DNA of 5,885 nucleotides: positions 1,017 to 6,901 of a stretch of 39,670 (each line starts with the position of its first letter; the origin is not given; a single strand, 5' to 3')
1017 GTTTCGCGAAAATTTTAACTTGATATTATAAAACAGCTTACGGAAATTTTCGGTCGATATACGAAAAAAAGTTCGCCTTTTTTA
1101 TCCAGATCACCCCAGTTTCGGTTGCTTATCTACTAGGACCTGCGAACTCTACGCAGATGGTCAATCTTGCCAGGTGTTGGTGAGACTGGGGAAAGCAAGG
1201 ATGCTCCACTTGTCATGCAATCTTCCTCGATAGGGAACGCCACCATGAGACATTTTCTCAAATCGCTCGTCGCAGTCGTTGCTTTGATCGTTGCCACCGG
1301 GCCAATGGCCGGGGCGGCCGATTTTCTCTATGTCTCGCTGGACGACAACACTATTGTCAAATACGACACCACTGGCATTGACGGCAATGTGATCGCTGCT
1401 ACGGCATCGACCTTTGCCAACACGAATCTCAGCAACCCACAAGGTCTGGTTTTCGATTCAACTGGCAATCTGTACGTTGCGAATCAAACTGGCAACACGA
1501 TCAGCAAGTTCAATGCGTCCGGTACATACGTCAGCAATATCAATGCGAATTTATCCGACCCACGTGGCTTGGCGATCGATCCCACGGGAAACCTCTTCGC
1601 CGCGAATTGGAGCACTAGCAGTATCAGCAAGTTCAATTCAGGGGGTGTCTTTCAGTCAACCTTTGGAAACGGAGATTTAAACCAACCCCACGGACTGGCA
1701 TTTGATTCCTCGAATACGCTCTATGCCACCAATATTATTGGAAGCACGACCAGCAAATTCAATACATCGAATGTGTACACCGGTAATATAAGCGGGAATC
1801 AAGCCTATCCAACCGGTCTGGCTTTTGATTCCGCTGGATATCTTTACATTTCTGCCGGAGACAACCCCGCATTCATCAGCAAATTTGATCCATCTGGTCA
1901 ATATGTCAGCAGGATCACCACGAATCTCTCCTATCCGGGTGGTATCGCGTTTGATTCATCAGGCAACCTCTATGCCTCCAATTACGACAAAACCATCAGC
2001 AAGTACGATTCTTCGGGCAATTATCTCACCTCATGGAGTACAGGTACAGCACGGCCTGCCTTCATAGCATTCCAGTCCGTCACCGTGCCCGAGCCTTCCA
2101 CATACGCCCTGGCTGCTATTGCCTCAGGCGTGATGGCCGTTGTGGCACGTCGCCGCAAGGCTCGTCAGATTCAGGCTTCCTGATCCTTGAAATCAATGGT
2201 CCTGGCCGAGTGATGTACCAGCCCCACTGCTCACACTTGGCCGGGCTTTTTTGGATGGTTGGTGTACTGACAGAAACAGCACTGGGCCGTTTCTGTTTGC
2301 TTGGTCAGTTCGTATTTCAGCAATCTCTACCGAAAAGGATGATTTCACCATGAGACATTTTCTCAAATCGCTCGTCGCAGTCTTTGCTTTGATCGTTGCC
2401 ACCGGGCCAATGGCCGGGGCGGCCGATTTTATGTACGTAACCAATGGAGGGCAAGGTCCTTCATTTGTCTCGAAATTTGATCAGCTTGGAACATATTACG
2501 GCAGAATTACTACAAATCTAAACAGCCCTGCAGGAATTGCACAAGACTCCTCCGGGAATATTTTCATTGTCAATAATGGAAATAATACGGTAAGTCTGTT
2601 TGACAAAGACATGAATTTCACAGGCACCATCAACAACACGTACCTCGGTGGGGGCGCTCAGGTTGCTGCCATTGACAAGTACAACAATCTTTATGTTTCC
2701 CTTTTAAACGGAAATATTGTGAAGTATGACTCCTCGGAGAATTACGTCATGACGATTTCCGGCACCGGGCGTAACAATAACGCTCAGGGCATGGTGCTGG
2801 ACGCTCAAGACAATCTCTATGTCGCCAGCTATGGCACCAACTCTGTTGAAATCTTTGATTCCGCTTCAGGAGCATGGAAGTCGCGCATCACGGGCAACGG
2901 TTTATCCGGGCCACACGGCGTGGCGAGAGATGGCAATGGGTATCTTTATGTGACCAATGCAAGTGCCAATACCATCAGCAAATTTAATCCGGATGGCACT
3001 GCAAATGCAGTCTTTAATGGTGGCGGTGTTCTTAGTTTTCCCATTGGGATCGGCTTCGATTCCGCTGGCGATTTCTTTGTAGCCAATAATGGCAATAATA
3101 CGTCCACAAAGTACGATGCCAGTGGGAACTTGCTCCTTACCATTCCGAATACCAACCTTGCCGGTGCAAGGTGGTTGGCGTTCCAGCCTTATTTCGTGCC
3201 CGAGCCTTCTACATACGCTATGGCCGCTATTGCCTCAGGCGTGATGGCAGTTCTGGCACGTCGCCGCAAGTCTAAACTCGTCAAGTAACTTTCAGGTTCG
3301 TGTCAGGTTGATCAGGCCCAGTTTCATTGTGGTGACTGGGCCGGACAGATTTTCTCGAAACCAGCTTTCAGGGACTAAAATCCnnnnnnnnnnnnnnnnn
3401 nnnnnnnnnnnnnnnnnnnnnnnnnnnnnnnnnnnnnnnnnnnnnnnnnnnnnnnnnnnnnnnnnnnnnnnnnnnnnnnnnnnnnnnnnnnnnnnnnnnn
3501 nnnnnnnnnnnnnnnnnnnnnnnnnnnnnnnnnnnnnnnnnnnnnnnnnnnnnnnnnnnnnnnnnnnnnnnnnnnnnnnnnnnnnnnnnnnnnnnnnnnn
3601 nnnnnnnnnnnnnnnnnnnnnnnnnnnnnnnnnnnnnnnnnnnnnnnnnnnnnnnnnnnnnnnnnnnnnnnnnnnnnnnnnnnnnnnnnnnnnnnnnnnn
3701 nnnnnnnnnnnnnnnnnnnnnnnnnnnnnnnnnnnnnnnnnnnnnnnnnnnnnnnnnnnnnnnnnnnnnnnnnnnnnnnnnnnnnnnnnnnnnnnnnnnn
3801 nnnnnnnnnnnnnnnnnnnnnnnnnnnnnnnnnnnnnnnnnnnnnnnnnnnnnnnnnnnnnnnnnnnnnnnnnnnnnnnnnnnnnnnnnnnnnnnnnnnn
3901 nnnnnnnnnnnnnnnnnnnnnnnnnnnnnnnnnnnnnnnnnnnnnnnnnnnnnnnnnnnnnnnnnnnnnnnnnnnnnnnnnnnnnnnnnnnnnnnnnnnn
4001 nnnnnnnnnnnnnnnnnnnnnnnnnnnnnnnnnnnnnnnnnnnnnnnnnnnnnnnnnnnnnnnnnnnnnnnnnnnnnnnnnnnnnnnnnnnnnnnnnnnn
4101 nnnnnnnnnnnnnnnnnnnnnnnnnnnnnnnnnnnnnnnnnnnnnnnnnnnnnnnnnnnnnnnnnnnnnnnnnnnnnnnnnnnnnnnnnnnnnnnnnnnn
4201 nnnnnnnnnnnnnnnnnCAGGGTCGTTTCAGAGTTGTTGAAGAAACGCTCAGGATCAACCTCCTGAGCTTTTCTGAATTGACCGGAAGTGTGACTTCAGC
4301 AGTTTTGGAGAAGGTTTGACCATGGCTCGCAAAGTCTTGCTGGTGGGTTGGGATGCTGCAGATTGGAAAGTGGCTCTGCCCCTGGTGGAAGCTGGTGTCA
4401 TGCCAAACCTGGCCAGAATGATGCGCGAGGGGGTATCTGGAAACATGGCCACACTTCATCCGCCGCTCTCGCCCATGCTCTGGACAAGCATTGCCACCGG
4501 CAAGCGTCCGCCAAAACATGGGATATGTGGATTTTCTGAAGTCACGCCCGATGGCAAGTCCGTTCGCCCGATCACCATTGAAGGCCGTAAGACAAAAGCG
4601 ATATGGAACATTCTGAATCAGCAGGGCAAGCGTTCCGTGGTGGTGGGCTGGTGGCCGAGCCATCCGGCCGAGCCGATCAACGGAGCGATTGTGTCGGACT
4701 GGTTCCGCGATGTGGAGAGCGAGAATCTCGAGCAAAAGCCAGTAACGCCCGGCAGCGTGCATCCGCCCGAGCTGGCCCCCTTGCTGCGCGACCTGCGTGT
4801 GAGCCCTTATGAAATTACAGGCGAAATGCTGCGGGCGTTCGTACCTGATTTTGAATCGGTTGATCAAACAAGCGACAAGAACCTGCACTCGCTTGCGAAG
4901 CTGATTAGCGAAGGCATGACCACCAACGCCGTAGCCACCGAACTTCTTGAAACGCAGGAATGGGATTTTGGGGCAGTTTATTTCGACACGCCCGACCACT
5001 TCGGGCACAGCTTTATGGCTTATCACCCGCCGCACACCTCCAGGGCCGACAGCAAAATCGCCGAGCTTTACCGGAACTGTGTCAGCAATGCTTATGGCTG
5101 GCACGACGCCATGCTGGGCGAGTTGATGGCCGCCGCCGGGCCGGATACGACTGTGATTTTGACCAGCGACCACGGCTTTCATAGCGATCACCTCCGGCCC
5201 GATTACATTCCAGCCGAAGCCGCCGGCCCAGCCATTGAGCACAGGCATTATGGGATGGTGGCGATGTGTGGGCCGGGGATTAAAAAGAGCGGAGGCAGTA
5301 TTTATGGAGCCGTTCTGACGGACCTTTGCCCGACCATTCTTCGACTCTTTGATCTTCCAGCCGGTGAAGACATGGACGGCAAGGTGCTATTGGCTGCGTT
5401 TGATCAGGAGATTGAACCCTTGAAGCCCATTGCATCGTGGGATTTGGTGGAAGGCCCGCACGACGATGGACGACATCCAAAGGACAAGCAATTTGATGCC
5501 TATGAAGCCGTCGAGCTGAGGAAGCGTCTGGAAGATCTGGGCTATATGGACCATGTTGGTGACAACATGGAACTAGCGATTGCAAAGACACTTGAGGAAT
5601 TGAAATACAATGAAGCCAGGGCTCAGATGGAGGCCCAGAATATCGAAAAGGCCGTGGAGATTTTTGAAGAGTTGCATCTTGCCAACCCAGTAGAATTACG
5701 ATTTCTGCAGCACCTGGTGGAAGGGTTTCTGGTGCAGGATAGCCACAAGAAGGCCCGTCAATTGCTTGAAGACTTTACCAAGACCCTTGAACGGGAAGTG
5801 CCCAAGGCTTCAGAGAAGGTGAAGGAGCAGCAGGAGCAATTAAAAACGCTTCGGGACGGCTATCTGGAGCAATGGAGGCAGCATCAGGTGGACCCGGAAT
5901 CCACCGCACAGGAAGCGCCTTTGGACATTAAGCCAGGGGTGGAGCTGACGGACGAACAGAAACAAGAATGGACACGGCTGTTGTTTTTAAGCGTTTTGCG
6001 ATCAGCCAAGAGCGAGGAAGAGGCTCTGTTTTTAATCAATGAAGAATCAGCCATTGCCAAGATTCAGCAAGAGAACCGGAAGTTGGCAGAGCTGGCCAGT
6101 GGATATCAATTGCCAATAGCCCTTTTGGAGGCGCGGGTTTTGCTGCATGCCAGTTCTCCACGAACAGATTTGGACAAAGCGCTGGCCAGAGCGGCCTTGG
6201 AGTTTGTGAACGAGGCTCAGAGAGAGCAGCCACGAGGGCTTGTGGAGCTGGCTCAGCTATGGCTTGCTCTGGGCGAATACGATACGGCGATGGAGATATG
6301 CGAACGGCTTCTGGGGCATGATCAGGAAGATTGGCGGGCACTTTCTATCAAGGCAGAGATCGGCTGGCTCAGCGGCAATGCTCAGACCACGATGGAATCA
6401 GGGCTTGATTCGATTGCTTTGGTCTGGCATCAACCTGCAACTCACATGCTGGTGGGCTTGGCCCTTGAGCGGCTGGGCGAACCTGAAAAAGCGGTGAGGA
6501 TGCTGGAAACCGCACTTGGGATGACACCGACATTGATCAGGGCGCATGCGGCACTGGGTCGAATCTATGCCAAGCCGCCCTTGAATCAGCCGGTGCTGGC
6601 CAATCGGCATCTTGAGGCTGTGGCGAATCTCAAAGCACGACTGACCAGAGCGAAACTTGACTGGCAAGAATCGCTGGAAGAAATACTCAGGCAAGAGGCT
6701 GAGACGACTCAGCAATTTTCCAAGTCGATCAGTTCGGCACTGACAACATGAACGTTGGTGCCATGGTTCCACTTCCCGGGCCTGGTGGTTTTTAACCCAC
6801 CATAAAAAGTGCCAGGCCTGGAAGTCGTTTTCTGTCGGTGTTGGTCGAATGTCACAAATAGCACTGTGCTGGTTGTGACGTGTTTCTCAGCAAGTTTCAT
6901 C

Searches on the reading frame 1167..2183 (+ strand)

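Call 19: search_protein_families(library=pfam, proteins=[window:1167-2183:+], max_evalue=0.001)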
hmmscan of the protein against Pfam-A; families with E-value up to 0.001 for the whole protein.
window:1167-2183:+ (338 aa): 9 families
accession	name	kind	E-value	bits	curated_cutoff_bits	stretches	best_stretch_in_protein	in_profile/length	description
PF01436.27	NHL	-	3e-18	65.3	20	0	88-110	1-22/28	NHL repeat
PF08450.18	SGL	-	8.8e-15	55.4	26.3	0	60-126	155-221/246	SMP-30/Gluconolactonase/LRE-like region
PF06739.17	SBBP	-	4.7e-11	42.9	20.5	0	206-228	7-28/38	Beta-propeller repeat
PF24684.1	Vgb_lyase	-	1e-09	38.1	50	1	87-283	11-210/290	Virginiamycin B lyase family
PF25021.1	TEN_NHL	-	2.2e-07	30.6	27.1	0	119-181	131-191/357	Teneurin NHL domain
PF07589.16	PEP-CTERM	-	3.9e-07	30.3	20.7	1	306-330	1-24/24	PEP-CTERM motif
PF22701.2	Mala_s_1-like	-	5.8e-05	23.4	27.5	0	94-146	93-146/195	Mal s 1 allergenic protein-like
PF20067.5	SSL_N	-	7.1e-05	23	18.9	0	257-271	23-37/46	Strictosidine synthase-like, N-terminal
PF06977.17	SdiA-regulated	-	0.00036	20.2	21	0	57-105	190-239/249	SdiA-regulated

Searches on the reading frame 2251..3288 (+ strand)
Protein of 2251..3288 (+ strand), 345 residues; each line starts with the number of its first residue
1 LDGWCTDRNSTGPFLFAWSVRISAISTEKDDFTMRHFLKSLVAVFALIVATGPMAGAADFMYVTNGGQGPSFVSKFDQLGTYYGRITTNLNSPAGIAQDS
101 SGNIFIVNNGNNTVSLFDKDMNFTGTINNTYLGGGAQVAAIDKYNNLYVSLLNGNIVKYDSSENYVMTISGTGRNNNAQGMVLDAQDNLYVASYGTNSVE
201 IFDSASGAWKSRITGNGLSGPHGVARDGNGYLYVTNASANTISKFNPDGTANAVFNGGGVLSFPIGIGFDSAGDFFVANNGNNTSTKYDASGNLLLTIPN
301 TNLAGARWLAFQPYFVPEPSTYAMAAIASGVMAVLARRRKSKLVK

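Call 19: search_protein_families(library=pfam, proteins=[window:2251-3288:+], max_evalue=0.001)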
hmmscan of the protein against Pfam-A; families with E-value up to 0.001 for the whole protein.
window:2251-3288:+ (345 aa): 7 families
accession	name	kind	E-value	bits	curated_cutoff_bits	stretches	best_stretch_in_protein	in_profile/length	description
PF01436.27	NHL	-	6.5e-16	57.9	20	1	90-115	1-26/28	NHL repeat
PF08450.18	SGL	-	1.9e-07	31.4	26.3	0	171-209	179-216/246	SMP-30/Gluconolactonase/LRE-like region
PF07589.16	PEP-CTERM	-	5.3e-07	29.9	20.7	1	316-339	2-24/24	PEP-CTERM motif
PF24684.1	Vgb_lyase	-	2e-06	27.3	50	1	173-294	52-171/290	Virginiamycin B lyase family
PF20067.5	SSL_N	-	6.5e-06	26.3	18.9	0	140-158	27-45/46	Strictosidine synthase-like, N-terminal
PF07494.17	Reg_prop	-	0.00018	21.7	20.4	0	174-195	3-24/24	Two component regulator propeller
PF22701.2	Mala_s_1-like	-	0.00088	19.5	27.5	0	140-297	5-165/195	Mal s 1 allergenic protein-like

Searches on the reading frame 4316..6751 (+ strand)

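Call 19: search_protein_families(library=pfam, proteins=[window:4316-6751:+], max_evalue=0.001)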
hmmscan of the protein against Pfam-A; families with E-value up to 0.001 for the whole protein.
window:4316-6751:+ (811 aa): 12 families
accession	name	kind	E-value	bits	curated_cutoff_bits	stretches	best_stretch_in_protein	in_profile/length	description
PF01663.27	Phosphodiest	-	5.7e-32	112.1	23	1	7-289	1-222/342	Type I phosphodiesterase / nucleotide pyrophosphatase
PF13428.12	TPR_14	-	8.3e-10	38.8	23.5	0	708-750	2-44/44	Tetratricopeptide repeat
PF07719.23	TPR_2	-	7e-09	35.6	27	0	709-738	3-32/34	Tetratricopeptide repeat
PF14559.12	TPR_19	-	9.8e-08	32.7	25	1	624-681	10-67/68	Tetratricopeptide repeat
PF13432.12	TPR_16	-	2.1e-06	28.5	32.7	0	622-667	14-59/65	Tetratricopeptide repeat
PF13181.12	TPR_8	-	2.6e-06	27.6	25.7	0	710-738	4-32/34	Tetratricopeptide repeat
PF13174.12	TPR_6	-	7e-06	26.8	26.3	0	431-453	4-26/33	Tetratricopeptide repeat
PF13176.12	TPR_7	-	8.6e-06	25.9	27.9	0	713-738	5-30/36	Tetratricopeptide repeat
PF00884.28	Sulfatase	-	1.1e-05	25.4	25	1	18-292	15-247/301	Sulfatase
PF00515.34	TPR_1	-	3.7e-05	23.8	27.8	0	710-734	4-28/34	Tetratricopeptide repeat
PF25064.1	ARM_TT21_5th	-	4.6e-05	24.2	27.8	0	645-733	7-98/117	TT21 fifth ARM repeats domain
PF25063.1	ARM_TT21_C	-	0.00062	20.1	35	0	627-677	83-133/209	Tetratricopeptide repeat protein 21 C-terminal ARM domain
